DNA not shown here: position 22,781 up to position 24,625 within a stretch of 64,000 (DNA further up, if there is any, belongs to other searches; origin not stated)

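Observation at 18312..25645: Four-gene operon (polytopic membrane protein, GMC oxidoreductase, SDR epimerase, HAD-like protein) with start/stop overlaps and a divergent second SDR: putative lipid or polyprenyl-sugar modification module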

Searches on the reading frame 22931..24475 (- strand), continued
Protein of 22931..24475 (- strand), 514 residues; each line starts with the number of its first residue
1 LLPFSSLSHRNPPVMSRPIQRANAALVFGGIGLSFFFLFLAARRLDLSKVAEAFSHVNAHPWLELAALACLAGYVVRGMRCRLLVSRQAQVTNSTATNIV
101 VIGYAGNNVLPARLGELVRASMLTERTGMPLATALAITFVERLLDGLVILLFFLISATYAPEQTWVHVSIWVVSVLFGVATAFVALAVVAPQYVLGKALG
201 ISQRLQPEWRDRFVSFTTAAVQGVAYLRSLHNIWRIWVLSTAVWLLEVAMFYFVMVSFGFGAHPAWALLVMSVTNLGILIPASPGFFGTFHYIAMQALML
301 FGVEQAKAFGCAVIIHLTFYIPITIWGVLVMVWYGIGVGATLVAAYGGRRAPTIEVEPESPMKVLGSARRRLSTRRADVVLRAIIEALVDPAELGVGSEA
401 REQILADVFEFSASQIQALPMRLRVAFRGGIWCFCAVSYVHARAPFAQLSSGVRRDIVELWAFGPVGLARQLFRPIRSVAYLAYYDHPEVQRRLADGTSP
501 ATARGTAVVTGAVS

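Call 14: find_encoding_contigs(protein=P0012, flank=8000, max_places=2)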
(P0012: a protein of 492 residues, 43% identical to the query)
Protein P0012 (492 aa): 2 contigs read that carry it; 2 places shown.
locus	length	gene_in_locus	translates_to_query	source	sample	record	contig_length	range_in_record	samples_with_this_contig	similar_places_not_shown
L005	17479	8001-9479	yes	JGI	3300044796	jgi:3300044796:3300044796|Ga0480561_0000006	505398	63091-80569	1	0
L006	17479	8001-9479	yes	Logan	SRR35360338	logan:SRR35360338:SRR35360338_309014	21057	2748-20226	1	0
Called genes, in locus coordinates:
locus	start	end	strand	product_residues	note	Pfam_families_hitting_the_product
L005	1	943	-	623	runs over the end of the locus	PF13522:GATase_6, PF13537:GATase_7, PF00733:Asn_synthase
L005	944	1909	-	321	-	PF00535:Glycos_transf_2, PF10111:Glyco_tranf_2_2 (faint)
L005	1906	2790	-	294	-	PF13489:Methyltransf_23, PF13847:Methyltransf_31 (weak), PF08241:Methyltransf_11, PF08242:Methyltransf_12, PF13649:Methyltransf_25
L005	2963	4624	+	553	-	-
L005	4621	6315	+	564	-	-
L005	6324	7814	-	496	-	-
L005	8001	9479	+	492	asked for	PF03706:LPG_synthase_TM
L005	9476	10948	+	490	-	PF00732:GMC_oxred_N, PF00890:FAD_binding_2 (weak), PF01266:DAO, PF01494:FAD_binding_3 (faint), PF07992:Pyr_redox_2 (faint), PF05199:GMC_oxred_C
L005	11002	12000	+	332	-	PF01073:3Beta_HSD, PF01370:Epimerase, PF07993:NAD_binding_4, PF13460:NAD_binding_10, PF04321:RmlD_sub_bind, PF16363:GDP_Man_Dehyd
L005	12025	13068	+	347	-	PF01073:3Beta_HSD, PF01370:Epimerase, PF04321:RmlD_sub_bind, PF05368:NmrA (weak), PF13460:NAD_binding_10, PF16363:GDP_Man_Dehyd, PF07993:NAD_binding_4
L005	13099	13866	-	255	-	PF13489:Methyltransf_23, PF13847:Methyltransf_31 (faint), PF08241:Methyltransf_11, PF08242:Methyltransf_12, PF13649:Methyltransf_25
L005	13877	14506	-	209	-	PF13489:Methyltransf_23, PF13649:Methyltransf_25 (weak), PF08241:Methyltransf_11, PF08242:Methyltransf_12 (weak)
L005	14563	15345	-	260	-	PF05219:DREV (weak), PF13489:Methyltransf_23, PF05175:MTS (faint), PF13847:Methyltransf_31, PF08241:Methyltransf_11, PF08242:Methyltransf_12, PF13649:Methyltransf_25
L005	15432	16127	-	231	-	PF13489:Methyltransf_23, PF01209:Ubie_methyltran (weak), PF05175:MTS, PF13847:Methyltransf_31, PF08241:Methyltransf_11, PF08242:Methyltransf_12, PF13649:Methyltransf_25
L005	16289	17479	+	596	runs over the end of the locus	-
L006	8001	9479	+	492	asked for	PF03706:LPG_synthase_TM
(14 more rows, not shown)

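Call 30: find_related_loci(query=A1, collection=genome_contigs, flank=10000)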
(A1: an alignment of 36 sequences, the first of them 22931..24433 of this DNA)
Query A1 (500 aa) in genome_contigs; peptide patterns used: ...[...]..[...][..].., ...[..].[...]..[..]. (x = any residue, [..] = any of these).
228 stretches matched a pattern; 210 encode a relative of the query (tblastn E <= 1e-3); the best 80 are kept; 80 distinct loci.
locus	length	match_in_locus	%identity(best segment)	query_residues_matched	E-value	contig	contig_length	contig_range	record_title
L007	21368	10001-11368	44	16-476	8e-106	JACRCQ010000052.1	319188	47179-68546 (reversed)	MAG: Deltaproteobacteria bacterium isolate NC_groundwater_1650_Pr3_B-0.1um_66_101 SR-2_scaffold_141_1906723, whole genom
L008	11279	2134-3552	40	11-489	9e-105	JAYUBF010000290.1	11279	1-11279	MAG: Myxococcales bacterium isolate GFS_6713 GFS_6713_289, whole genome shotgun sequence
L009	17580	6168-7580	42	11-488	8e-105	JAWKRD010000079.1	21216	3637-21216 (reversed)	MAG: Polyangiaceae bacterium isolate ABC1.109 ABC1.109.fa-79, whole genome shotgun sequence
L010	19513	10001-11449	40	4-490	4e-104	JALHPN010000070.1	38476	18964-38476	MAG: Polyangiaceae bacterium isolate bin.255 c_000000004953, whole genome shotgun sequence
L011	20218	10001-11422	43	11-486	4e-102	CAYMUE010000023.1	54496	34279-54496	MAG TPA_asm: uncultured Polyangiaceae bacterium isolate SRP216815_co1_51 genome assembly, contig: NODE_638_length_54496_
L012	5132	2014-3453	42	6-492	2e-101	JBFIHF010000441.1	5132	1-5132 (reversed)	MAG: Bradymonadaceae bacterium isolate Mix_sand11.2021.09.Z.14 k141_114027_length_5132_cov_31.3378, whole genome shotgun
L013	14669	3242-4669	40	5-485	8e-101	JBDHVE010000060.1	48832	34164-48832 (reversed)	MAG: Polyangiaceae bacterium isolate AS-MESO-3CA.120 NODE_2819_length_48832_cov_5.139637, whole genome shotgun sequence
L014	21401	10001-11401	44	9-481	2e-100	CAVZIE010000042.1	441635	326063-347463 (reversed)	MAG: uncultured delta proteobacterium isolate MFD02416.bin.2.211 genome assembly, contig: contig_6702, whole genome shot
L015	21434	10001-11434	41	13-495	4e-100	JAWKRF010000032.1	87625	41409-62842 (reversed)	MAG: Polyangiaceae bacterium isolate AC1.156 AC1.156.fa-32, whole genome shotgun sequence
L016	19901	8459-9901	39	1-485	4e-99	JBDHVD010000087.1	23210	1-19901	MAG: Labilithrix sp. isolate AS-MESO-3CA.217 NODE_9394_length_23210_cov_3.875589, whole genome shotgun sequence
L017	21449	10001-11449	40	3-485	6e-98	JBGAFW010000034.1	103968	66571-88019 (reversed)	MAG: Labilithrix sp. isolate MAG_MBR_H125.011 MBRH125-11_opera_contig_972, whole genome shotgun sequence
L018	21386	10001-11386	41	16-485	7e-96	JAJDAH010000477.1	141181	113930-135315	MAG: Polyangiaceae bacterium isolate OFTM3 OFTM3_476, whole genome shotgun sequence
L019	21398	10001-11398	39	5-474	2e-95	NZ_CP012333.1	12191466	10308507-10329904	Labilithrix luteola strain DSM 27648 chromosome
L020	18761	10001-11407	41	5-477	3e-95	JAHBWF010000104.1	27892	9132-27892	MAG: Labilithrix sp. isolate ACE_MYX10 MYX10_104, whole genome shotgun sequence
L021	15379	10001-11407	40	5-477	1e-93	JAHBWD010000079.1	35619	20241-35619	MAG: Labilithrix sp. isolate ACE_MYX8 MYX8_79, whole genome shotgun sequence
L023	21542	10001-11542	35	5-476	4e-93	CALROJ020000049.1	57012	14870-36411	MAG: bacterium Ga0077546 isolate JJ-K9-75-3-m2-bin56 genome assembly, contig: JJ-K9-75-C118, whole genome shotgun sequen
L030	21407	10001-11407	36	26-482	1e-89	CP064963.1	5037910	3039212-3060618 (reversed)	MAG: Candidatus Melainabacteria bacterium isolate Aved_18-Q3-R54-62_BATAC.358_cln chromosome, complete genome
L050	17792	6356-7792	39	16-493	7e-86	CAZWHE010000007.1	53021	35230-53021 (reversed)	MAG TPA_asm: uncultured Phycisphaerales bacterium isolate binchicken_co65_83 genome assembly, contig: NODE_2398_length_5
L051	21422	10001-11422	37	6-473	1e-85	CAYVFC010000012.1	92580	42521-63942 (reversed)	MAG TPA_asm: uncultured Sandaracinaceae bacterium isolate binchicken_co178_212 genome assembly, contig: NODE_494_length_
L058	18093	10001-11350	38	16-477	1e-82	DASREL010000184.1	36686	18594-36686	MAG TPA_asm: Vicinamibacterales bacterium isolate SMAG_U10005 k141_1294573, whole genome shotgun sequence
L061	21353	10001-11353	39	30-480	8e-81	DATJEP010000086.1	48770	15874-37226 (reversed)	MAG TPA_asm: Candidatus Udaeobacter sp. isolate SMAG_U15436 k141_7888135, whole genome shotgun sequence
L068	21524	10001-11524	33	5-480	6e-78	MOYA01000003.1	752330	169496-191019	MAG: Candidatus Obscuribacter phosphatis isolate EBPR_351 scaffold3, whole genome shotgun sequence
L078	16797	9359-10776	43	10-489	1e-74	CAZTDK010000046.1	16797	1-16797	MAG TPA_asm: uncultured Candidatus Binatia bacterium isolate binchicken_co54_374 genome assembly, contig: NODE_6076_leng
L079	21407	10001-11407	37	16-479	4e-78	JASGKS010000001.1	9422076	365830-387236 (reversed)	MAG: Archangium sp. isolate 5N606 JMF-2111-06-0005.ont.bin.606_0, whole genome shotgun sequence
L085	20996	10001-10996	32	4-330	3e-36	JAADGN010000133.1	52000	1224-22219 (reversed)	MAG: Chloroflexota bacterium isolate M_MetaBat.120 contig-127_2462, whole genome shotgun sequence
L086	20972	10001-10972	33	4-322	3e-36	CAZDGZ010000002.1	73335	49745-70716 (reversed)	MAG TPA_asm: uncultured Anaerolineaceae bacterium isolate binchicken_co291_55 genome assembly, contig: NODE_46_length_73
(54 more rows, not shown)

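Call 35: search_protein_families(library=pfam, max_evalue=0.1, proteins=[L019:6727-8526:-, L019:16592-18238:+, L030:13974-15686:+, L058:14772-16352:-, L061:12788-14524:-, L050:3079-4788:-, L079:14752-17421:+, L078:6814-9162:-, L051:14023-16035:+, L068:14102-15613:+])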
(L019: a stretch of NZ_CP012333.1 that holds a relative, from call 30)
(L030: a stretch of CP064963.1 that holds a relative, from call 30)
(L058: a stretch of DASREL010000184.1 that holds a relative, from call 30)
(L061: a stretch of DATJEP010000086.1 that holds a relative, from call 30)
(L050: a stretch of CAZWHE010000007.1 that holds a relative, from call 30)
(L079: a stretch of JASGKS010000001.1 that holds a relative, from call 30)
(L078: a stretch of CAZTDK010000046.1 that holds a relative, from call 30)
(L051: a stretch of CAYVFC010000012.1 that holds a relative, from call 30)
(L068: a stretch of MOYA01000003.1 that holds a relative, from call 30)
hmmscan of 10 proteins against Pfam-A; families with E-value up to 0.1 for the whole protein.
L019:6727-8526:- (599 aa): 0 families

L019:16592-18238:+ (548 aa): 1 family
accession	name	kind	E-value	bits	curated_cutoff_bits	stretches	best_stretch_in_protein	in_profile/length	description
PF01554.23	MatE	-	2.7e-48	164.1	24.9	2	344-495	1-152/161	MatE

L030:13974-15686:+ (570 aa): 2 families
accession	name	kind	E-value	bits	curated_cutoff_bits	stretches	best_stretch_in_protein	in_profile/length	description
PF05982.17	Sbt_1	-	1.4e-92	310.8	27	1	199-560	1-308/308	Na+-dependent bicarbonate transporter superfamily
PF05656.20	DUF805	-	0.023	15.6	25.7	1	400-488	10-100/111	Protein of unknown function (DUF805)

L058:14772-16352:- (526 aa): 0 families

L061:12788-14524:- (578 aa): 2 families
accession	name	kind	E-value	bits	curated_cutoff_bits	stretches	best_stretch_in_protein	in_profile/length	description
PF11028.14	TMEM260-like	-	5.2e-14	52.8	24.2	1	84-232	1-172/179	Protein O-mannosyl-transferase TMEM260-like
PF13231.12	PMT_2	-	0.0067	17.1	26.1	1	118-255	18-151/160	Dolichyl-phosphate-mannose-protein mannosyltransferase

L050:3079-4788:- (569 aa): 2 families
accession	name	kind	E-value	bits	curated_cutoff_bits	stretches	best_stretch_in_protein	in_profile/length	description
PF00854.27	PTR2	-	5.3e-53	180.8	27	2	79-301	2-234/392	POT family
PF07690.21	MFS_1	-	2.2e-21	76.6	33.4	2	20-285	12-254/347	Major Facilitator Superfamily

L079:14752-17421:+ (889 aa): 0 families

L078:6814-9162:- (782 aa): 1 family
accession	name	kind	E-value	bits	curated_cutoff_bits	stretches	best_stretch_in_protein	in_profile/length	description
PF09586.16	YfhO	-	4.8e-19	68.7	28.5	2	680-757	757-835/835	Bacterial membrane protein YfhO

L051:14023-16035:+ (670 aa): 14 families
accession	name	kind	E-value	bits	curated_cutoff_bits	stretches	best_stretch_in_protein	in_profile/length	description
PF14559.12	TPR_19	-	9.4e-08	32.7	25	1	596-644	5-53/68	Tetratricopeptide repeat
PF13432.12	TPR_16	-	9.9e-08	32.7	32.7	1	596-644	11-59/65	Tetratricopeptide repeat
PF07719.23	TPR_2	-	5.2e-06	26.6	27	0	618-644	3-29/34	Tetratricopeptide repeat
PF13231.12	PMT_2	-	8.5e-05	23.2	26.1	1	94-181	19-108/160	Dolichyl-phosphate-mannose-protein mannosyltransferase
PF13371.12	TPR_9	-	0.0016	18.8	35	1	582-619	29-66/73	Tetratricopeptide repeat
PF13424.12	TPR_12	-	0.0023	18.5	30.1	0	613-641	42-70/77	Tetratricopeptide repeat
PF00515.34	TPR_1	-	0.004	17.3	27.8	0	618-636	3-21/34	Tetratricopeptide repeat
PF13414.12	TPR_11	-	0.0044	17.1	26.8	1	589-630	1-42/42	TPR repeat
PF03704.23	BTAD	-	0.0075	17.1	22.1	1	577-648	57-128/146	Bacterial transcriptional activator domain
PF13181.12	TPR_8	-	0.01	16.4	25.7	0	617-642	2-27/34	Tetratricopeptide repeat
PF13174.12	TPR_6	-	0.011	16.8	26.3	0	619-643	3-27/33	Tetratricopeptide repeat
PF12895.13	ANAPC3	-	0.015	16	27.2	1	589-639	30-79/82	Anaphase-promoting complex, cyclosome, subunit 3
PF13428.12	TPR_14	-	0.041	15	23.5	1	583-623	2-42/44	Tetratricopeptide repeat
PF24575.1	TPR_Slam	-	0.074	13.9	35.2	0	589-637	54-102/104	Surface lipoprotein assembly modifier, N-terminal TPR repeats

L068:14102-15613:+ (503 aa): 1 family
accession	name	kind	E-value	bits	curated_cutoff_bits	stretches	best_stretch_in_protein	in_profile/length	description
PF13231.12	PMT_2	-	1.6e-05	25.6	26.1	1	85-210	9-135/160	Dolichyl-phosphate-mannose-protein mannosyltransferase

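Call 38: search_protein_families(library=pfam, max_evalue=0.01, proteins=[L019:2397-3440:+, L019:3398-4540:-, L019:4537-5547:-, L019:5900-6739:-, L019:15101-15949:+, L019:18375-20003:-, L023:14369-15970:+, L023:8228-9745:-, L023:6262-7629:+, L005:2963-4624:+])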
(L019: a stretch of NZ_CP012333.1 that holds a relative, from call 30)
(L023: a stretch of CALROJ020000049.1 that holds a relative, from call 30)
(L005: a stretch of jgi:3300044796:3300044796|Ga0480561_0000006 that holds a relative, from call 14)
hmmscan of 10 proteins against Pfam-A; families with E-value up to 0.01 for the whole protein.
L019:2397-3440:+ (347 aa): 2 families
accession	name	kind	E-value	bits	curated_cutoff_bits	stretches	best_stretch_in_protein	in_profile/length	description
PF00535.33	Glycos_transf_2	-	2e-15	57.6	23.3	1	8-108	1-95/168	Glycosyl transferase family 2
PF13641.12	Glyco_tranf_2_3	-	6.7e-05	23.4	27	1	7-151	3-145/230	Glycosyltransferase like family 2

L019:3398-4540:- (380 aa): 1 family
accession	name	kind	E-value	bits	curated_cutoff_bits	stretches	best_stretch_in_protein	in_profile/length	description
PF02350.25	Epimerase_2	-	3.7e-44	151.4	30.6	1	98-316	71-295/347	UDP-N-acetylglucosamine 2-epimerase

L019:4537-5547:- (336 aa): 3 families
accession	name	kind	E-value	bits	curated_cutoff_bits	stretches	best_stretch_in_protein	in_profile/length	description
PF00535.33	Glycos_transf_2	-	8e-29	101.2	23.3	1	16-149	1-136/168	Glycosyl transferase family 2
PF13641.12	Glyco_tranf_2_3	-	0.002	18.6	27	1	15-139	3-129/230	Glycosyltransferase like family 2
PF13506.12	Glyco_transf_21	-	0.0035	17.3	21.7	1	85-158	18-92/174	Glycosyl transferase family 21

L019:5900-6739:- (279 aa): 0 families

L019:15101-15949:+ (282 aa): 0 families

L019:18375-20003:- (542 aa): 9 families
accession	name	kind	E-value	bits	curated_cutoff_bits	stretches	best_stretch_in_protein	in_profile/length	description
PF22544.2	HYDIN_VesB_CFA65-like_Ig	-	4.6e-14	52.9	25.5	1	396-482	9-97/100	HYDIN/CFA65/VesB-like, Ig-like domain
PF22073.2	Cep192_D4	-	3.9e-10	40.4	35.5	1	395-482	9-105/112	Cep192 domain 4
PF15780.11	ASH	-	8.1e-09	36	27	1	398-473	15-93/98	Abnormal spindle-like microcephaly-assoc'd, ASPM-SPD-2-Hydin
PF07610.17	DUF1573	-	2.6e-08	34.2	26.1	1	393-477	4-90/98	Protein of unknown function (DUF1573)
PF00635.32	Motile_Sperm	-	8e-05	22.9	25.9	1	407-462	19-75/109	MSP (Major sperm protein) domain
PF24507.1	Ig_CFAP65_4th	-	0.00019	22.2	27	1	412-463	2-55/76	CFAP65, fourth Ig-like domain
PF12371.14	TMEM131_like_N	-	0.00022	21.8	28.8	1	398-469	9-83/84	Transmembrane protein 131-like N-terminal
PF22067.2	Cep192_D3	-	0.00096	19.7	27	1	403-469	14-83/99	Cep192 domain 3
PF22076.2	Cep192_D6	-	0.0027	18.3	35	1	406-471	20-90/101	Cep192 domain 6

L023:14369-15970:+ (533 aa): 0 families

L023:8228-9745:- (505 aa): 11 families
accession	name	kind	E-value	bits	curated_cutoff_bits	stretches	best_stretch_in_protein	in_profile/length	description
PF13414.12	TPR_11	-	9.9e-15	54.4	26.8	2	362-395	7-40/42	TPR repeat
PF00515.34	TPR_1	-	1.2e-13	50.7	27.8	2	434-465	1-32/34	Tetratricopeptide repeat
PF07719.23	TPR_2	-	2.5e-13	49.5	27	2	434-465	1-32/34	Tetratricopeptide repeat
PF13181.12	TPR_8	-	1.6e-09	37.6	25.7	0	351-381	3-33/34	Tetratricopeptide repeat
PF13371.12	TPR_9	-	1.9e-08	34.6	35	1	416-465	11-60/73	Tetratricopeptide repeat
PF13431.12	TPR_17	-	4.6e-07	30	24.4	1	338-369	2-33/34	Tetratricopeptide repeat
PF13432.12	TPR_16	-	0.00022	22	32.7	1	329-376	11-58/65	Tetratricopeptide repeat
PF13424.12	TPR_12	-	0.00023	21.7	30.1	0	349-392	3-54/77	Tetratricopeptide repeat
PF14559.12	TPR_19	-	0.0016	19.1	25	1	329-385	5-59/68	Tetratricopeptide repeat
PF24575.1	TPR_Slam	-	0.0044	17.9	35.2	1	322-385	18-83/104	Surface lipoprotein assembly modifier, N-terminal TPR repeats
PF23914.1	TPR_CcmH_CycH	-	0.0085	16.4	42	0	329-386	64-124/158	Cytochrome c-type biogenesis protein H TPR domain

L023:6262-7629:+ (455 aa): 0 families

L005:2963-4624:+ (553 aa): 1 family
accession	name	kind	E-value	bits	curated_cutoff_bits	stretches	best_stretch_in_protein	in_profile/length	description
PF13231.12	PMT_2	-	3.3e-05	24.6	26.1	1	102-243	25-158/160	Dolichyl-phosphate-mannose-protein mannosyltransferase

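Call 39: search_protein_families(library=pfam, alignment_id=A1, max_evalue=0.05)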
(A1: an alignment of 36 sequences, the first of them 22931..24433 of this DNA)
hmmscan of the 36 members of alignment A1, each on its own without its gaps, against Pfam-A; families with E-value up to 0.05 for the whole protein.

A. member 1, window:22931-24433:- (500 aa): 1 family
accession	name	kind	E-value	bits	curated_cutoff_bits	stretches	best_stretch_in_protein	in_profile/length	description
PF03706.18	LPG_synthase_TM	-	1.1e-46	160.2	33.4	1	15-313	3-302/302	Lysylphosphatidylglycerol synthase TM region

B. families by the number of members that match (of 36 scanned): 2 families
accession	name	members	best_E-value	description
PF03706.18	LPG_synthase_TM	36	1.6e-50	Lysylphosphatidylglycerol synthase TM region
PF13618.11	Gluconate_2-dh3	9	1.2e-05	Gluconate 2-dehydrogenase subunit 3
